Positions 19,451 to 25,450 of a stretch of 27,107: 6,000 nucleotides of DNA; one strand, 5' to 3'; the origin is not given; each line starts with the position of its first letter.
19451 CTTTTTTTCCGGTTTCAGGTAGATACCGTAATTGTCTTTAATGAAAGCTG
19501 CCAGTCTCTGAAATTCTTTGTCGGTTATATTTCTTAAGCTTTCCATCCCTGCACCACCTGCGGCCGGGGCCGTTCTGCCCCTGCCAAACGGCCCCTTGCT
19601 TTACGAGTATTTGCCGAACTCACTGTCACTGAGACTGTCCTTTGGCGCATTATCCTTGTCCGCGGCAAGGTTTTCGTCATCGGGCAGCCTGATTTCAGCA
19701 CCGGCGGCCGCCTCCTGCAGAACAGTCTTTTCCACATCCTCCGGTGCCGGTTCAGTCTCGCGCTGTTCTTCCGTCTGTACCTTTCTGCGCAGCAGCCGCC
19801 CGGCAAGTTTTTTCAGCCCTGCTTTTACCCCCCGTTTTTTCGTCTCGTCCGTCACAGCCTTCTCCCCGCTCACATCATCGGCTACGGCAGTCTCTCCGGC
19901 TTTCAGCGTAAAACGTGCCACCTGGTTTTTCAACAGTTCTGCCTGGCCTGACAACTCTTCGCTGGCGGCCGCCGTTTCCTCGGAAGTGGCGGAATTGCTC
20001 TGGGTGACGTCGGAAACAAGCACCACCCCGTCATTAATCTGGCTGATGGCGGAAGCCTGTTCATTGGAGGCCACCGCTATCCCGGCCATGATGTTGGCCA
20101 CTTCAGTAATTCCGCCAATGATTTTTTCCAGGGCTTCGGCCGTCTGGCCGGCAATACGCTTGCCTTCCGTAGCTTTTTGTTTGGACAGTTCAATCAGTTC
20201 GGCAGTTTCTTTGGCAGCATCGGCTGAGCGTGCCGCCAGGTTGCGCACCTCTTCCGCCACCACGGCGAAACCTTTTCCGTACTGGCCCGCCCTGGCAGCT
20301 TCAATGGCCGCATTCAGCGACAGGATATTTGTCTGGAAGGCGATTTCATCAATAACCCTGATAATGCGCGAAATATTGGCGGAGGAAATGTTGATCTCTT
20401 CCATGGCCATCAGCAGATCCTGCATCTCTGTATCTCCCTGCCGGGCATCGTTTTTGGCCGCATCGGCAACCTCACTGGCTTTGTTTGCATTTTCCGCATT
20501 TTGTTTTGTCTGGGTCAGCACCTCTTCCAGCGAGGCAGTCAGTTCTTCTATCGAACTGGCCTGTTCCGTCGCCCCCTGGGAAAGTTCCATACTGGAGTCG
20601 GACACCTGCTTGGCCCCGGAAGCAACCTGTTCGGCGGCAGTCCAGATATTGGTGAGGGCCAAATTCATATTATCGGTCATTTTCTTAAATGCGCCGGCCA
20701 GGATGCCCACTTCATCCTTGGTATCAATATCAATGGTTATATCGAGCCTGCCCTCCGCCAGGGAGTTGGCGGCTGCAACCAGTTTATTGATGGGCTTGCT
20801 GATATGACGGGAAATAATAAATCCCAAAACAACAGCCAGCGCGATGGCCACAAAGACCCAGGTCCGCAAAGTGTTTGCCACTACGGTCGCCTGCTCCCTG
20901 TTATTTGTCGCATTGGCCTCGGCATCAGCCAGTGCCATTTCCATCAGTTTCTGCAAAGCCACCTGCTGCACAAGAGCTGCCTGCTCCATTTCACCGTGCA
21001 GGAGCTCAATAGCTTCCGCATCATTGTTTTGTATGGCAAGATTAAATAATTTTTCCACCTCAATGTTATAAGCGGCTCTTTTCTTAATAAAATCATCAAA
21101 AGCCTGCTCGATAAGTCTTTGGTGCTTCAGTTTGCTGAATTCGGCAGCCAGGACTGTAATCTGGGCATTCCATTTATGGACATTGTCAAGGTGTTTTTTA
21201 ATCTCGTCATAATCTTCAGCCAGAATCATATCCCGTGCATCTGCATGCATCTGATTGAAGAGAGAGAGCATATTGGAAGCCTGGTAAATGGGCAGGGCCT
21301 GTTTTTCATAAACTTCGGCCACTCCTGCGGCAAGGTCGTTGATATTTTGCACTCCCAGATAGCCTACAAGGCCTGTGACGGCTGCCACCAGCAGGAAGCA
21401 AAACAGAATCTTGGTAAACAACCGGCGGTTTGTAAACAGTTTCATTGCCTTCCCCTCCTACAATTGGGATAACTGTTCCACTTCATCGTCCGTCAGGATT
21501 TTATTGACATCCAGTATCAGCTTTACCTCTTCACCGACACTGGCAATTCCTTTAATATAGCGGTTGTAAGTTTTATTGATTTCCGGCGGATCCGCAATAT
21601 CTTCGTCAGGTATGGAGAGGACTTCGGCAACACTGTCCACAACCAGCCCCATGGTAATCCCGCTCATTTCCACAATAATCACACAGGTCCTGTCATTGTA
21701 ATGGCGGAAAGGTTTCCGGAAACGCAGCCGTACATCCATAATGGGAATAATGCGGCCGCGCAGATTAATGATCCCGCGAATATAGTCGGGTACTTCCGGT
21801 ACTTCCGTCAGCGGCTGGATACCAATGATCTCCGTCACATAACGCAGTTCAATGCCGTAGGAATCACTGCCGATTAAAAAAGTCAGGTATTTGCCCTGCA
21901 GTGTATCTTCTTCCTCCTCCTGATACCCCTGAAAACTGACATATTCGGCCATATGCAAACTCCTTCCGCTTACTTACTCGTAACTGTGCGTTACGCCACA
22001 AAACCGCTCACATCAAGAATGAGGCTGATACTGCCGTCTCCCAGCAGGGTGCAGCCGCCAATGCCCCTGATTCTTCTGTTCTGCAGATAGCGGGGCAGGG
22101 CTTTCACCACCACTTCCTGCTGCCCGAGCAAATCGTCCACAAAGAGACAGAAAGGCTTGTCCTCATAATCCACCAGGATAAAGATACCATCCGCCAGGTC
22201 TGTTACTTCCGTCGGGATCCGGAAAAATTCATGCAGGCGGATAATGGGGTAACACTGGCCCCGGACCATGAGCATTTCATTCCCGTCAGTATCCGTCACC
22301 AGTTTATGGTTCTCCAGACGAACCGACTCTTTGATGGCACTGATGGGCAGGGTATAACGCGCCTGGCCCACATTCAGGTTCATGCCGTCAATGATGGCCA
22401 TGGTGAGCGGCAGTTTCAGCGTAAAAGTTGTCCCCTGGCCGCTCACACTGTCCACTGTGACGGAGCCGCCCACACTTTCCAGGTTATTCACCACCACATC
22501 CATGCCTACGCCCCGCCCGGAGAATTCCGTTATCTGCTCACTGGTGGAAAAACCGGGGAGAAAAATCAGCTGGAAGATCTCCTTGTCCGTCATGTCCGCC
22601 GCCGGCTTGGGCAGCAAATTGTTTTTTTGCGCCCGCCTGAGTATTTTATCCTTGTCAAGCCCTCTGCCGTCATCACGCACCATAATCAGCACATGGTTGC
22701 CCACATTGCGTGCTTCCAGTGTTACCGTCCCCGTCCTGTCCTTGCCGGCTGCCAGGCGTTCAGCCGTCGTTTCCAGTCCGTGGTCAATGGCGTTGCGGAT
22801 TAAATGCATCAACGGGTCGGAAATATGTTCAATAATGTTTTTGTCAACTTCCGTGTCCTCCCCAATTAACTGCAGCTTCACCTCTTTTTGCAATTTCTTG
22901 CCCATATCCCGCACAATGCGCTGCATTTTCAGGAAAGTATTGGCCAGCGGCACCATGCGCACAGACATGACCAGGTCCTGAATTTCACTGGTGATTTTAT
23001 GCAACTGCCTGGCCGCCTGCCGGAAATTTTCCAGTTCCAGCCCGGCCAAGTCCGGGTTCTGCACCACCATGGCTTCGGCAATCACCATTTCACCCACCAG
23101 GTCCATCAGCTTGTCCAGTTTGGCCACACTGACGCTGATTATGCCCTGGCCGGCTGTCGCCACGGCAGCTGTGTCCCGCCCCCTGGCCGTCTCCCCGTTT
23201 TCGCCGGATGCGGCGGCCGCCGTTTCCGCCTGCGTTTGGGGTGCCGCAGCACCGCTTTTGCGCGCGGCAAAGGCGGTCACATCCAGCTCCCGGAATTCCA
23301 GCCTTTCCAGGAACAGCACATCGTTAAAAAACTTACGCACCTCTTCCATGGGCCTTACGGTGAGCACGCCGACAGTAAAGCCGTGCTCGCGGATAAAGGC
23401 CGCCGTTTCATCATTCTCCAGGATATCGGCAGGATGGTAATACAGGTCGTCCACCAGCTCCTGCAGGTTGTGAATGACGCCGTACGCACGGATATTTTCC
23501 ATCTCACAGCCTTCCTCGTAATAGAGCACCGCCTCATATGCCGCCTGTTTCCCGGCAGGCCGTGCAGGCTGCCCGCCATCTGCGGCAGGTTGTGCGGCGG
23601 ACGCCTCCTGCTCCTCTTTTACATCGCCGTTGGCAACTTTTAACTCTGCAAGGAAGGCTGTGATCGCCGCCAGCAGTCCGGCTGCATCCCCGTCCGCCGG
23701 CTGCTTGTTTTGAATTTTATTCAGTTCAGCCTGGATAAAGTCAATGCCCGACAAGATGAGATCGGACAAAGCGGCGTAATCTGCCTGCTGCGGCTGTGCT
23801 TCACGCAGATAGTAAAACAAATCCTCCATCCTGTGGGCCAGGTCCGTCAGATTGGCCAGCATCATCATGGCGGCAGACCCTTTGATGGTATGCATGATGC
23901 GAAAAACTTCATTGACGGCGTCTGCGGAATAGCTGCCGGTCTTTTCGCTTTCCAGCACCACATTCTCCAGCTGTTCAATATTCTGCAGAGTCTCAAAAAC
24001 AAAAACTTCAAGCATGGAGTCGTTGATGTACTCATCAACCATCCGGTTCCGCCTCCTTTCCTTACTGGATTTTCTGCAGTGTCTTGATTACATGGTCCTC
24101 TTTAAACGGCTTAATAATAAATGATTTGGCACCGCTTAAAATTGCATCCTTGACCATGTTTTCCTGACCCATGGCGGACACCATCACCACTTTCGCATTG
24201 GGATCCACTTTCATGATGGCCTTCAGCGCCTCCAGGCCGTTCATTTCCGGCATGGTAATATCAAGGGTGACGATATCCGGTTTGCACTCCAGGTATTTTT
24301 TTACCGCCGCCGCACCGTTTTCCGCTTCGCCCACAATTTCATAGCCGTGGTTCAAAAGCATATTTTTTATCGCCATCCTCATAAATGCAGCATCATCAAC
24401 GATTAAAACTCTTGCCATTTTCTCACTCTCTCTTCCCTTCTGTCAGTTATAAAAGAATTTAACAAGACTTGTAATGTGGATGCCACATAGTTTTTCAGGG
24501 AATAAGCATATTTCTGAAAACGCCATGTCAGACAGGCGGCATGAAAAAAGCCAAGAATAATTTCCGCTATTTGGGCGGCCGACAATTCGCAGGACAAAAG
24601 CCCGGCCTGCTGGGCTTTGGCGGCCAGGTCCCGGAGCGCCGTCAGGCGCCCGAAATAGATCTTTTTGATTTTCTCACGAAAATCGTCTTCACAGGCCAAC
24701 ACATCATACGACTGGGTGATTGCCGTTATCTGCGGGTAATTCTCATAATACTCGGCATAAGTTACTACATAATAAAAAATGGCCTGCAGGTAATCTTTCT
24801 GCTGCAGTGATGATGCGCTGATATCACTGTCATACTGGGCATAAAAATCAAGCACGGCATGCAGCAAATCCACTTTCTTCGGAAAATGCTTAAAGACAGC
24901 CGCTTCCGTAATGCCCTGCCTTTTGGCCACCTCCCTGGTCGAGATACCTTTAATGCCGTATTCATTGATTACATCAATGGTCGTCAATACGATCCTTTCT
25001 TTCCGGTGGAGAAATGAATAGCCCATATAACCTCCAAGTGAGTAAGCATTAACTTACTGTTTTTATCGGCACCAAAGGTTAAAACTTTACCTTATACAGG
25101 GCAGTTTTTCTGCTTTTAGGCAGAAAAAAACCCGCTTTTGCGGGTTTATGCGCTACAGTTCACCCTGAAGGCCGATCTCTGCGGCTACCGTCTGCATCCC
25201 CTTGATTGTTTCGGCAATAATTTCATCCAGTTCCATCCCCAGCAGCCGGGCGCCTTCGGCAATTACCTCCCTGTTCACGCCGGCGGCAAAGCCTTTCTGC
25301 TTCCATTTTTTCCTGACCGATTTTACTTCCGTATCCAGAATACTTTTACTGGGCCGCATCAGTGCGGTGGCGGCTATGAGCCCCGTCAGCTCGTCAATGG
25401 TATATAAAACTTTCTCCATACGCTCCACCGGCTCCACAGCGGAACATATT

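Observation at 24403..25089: Exact sigma28 promoter, then operator palindrome, then a TetR gene overlapping cheY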

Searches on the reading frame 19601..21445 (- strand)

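Call 5: search_protein_families(library=pfam, proteins=[window:19601-21445:-])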
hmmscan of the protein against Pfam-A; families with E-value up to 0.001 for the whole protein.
window:19601-21445:- (614 aa): 3 families
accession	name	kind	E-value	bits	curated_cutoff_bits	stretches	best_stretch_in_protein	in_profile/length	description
PF00015.26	MCPsignal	-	7.7e-50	169.5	34.6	1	324-481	1-172/172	Methyl-accepting chemotaxis protein (MCP) signalling domain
PF12729.13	4HB_MCP_1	-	2.5e-26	92.8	27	1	9-185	4-180/181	Four helix bundle sensory module for signal transduction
PF00672.30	HAMP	-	2.2e-14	53.9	25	1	211-260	2-51/53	HAMP domain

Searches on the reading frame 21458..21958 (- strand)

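Call 5: search_protein_families(library=pfam, proteins=[window:21458-21958:-])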
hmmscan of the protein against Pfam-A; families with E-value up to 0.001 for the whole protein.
window:21458-21958:- (166 aa): 1 family
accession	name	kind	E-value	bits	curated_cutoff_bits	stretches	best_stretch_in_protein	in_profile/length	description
PF01584.24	CheW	-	1.5e-38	132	23.5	1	23-158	1-137/138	CheW-like domain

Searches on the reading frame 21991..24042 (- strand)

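Call 5: search_protein_families(library=pfam, proteins=[window:21991-24042:-])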
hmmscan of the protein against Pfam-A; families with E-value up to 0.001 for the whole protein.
window:21991-24042:- (683 aa): 5 families
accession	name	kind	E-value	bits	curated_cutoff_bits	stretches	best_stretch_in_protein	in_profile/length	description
PF01584.24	CheW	-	3.9e-24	85.3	23.5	1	554-681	3-133/138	CheW-like domain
PF02518.31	HATPase_c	-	5.8e-19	69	26.4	1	409-547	4-110/111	Histidine kinase-, DNA gyrase B-, and HSP90-like ATPase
PF02895.20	H-kinase_dim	-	1.1e-16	61.4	23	1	301-361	3-68/68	Signal transducing histidine kinase, homodimeric domain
PF01627.28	Hpt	-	4.6e-15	56.1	24.6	1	10-102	2-73/84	Hpt domain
PF07194.16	P2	-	2.9e-12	46.9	23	1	168-251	1-80/81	P2 response regulator binding domain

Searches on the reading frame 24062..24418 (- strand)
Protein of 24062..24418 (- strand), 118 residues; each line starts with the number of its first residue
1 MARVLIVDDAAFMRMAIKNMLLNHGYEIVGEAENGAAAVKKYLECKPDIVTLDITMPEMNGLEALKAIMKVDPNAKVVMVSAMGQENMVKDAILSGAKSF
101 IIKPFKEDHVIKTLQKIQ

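Call 5: search_protein_families(library=pfam, proteins=[window:24062-24418:-])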
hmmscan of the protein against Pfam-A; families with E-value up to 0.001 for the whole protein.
window:24062-24418:- (118 aa): 1 family
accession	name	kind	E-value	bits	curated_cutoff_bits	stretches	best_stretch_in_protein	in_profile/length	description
PF00072.30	Response_reg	-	5.1e-29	101.1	30.2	1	4-114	1-110/111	Response regulator receiver domain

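Call 14: search_protein_families(library=ncbifam, proteins=[window:24062-24418:-], max_evalue=0.01)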
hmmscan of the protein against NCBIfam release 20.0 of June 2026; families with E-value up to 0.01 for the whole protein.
window:24062-24418:- (118 aa): 110 families (the best 25 are shown)
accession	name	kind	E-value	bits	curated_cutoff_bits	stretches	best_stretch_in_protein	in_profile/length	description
NF041367.1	CheY_Halo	equivalog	1.3e-36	125.4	200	1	4-117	1-113/114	chemotaxis protein CheY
NF001965.0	PRK00742.1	subfamily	4.5e-29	101.8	293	1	2-107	4-111/357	chemotaxis-specific protein-glutamate methyltransferase CheB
NF009206.0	PRK12555.1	subfamily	2.2e-22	79.5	342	1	3-107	2-108/340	chemotaxis-specific protein-glutamate methyltransferase CheB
NF007935.0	PRK10651.1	equivalog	5.8e-22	77.9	250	1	2-116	7-122/216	two-component system response regulator NarL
NF008469.0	PRK11361.1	equivalog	5.4e-21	74.8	714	1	2-110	5-112/461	acetoacetate metabolism transcriptional regulator AtoC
TIGR02875.1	spore_0_A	equivalog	1.4e-20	73.6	200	1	3-116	4-120/262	sporulation transcription factor Spo0A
NF011896.0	PRK15369.1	equivalog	9.4e-20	71.1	242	1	2-116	4-119/211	two component system response regulator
NF052445.1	RespRegMctR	equivalog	3.3e-19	69.1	300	1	3-117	3-118/205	two-component system response regulator MctR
NF007018.1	PRK09483.1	equivalog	1.5e-18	67.2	280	1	1-117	1-118/217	UvrY/SirA/GacA family response regulator transcription factor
NF051870.1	NAssimRespRegNtrX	equivalog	1.4e-17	63.7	600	1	2-115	2-116/452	nitrogen assimilation response regulator NtrX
NF007901.0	PRK10610.1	equivalog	2.1e-17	63.5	189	1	3-117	7-123/129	chemotaxis response regulator CheY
NF008677.0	PRK11697.1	equivalog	2.8e-17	62.9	246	1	1-117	1-115/238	two-component system response regulator BtsR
NF007419.0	PRK09958.1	equivalog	3.6e-17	62.6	251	1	4-111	3-110/204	acid-sensing system DNA-binding response regulator EvgA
NF052313.1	T9SS_RR_PorX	equivalog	8e-17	61.2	300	1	3-117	2-115/513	T9SS response regulator signal transducer PorX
NF007969.0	PRK10693.1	equivalog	4.1e-16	58.9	329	1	3-109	9-114/337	two-component system response regulator RssB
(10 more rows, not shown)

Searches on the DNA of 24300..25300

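Call 78: search_rna_families(source=window, start=24300, end=25300, threshold=evalue, max_evalue=1)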
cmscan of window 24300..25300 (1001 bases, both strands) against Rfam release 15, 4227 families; matches with E-value up to 1: 2.
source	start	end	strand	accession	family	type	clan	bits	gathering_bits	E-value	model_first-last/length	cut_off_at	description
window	25071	25150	+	RF02144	rsmX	Gene;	CL00106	23.9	56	0.04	1-114/114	no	rsmX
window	25125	25188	-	RF01394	isrK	Gene; sRNA;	-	20.7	50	0.057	1-77/77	no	isrK Hfq binding RNA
